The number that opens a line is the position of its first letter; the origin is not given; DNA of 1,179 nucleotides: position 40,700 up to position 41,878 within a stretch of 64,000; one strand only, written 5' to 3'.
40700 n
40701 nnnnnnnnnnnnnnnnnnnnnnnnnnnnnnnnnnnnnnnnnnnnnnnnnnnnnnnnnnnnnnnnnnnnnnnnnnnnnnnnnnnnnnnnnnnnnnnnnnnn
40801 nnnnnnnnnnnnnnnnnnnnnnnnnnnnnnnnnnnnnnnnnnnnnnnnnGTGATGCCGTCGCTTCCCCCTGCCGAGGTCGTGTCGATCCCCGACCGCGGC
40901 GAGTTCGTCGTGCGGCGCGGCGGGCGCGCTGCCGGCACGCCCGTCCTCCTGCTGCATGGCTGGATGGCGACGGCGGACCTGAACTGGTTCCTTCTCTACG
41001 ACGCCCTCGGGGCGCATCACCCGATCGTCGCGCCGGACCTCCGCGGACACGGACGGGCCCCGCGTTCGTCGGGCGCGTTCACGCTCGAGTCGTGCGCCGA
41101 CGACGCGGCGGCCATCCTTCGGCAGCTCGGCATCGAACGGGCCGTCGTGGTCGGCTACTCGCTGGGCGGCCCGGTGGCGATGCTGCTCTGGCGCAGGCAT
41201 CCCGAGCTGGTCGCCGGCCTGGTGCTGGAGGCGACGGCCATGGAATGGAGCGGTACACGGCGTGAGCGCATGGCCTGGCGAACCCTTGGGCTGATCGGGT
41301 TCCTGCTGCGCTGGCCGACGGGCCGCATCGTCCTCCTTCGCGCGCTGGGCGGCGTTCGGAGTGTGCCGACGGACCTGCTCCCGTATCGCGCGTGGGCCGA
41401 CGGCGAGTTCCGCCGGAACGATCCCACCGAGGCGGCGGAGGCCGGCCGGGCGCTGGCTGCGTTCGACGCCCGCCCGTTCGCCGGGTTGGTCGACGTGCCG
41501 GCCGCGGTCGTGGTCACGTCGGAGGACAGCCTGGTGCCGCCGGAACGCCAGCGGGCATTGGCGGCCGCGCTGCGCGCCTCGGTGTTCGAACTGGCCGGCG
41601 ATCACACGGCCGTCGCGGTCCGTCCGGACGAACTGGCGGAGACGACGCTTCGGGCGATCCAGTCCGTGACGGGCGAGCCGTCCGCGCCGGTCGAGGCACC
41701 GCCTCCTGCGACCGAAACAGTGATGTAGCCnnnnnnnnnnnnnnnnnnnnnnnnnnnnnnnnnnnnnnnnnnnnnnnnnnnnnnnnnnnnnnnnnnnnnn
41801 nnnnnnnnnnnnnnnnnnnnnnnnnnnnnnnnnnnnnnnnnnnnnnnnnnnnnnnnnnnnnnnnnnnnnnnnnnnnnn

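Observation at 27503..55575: Recurring 14-bp inverted repeat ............(C/A)C at -60 to -90 of at least seven genes: a candidate DosR-like regulon encoded next to its own DosS/DosR pair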

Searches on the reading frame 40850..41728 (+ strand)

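Call 8: search_protein_families(library=pfam, proteins=[window:40850-41728:+])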
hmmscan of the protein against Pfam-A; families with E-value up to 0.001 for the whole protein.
window:40850-41728:+ (292 aa): 3 families
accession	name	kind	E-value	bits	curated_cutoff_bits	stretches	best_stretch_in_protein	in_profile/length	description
PF00561.26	Abhydrolase_1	-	4.7e-27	95.7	25.8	1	31-243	2-227/245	alpha/beta hydrolase fold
PF12697.13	Abhydrolase_6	-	1.3e-21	78.7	26.3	1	32-264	1-216/217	Alpha/beta hydrolase family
PF12146.15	Hydrolase_4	-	4.7e-13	49.4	27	1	32-246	7-222/239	Serine aminopeptidase, S33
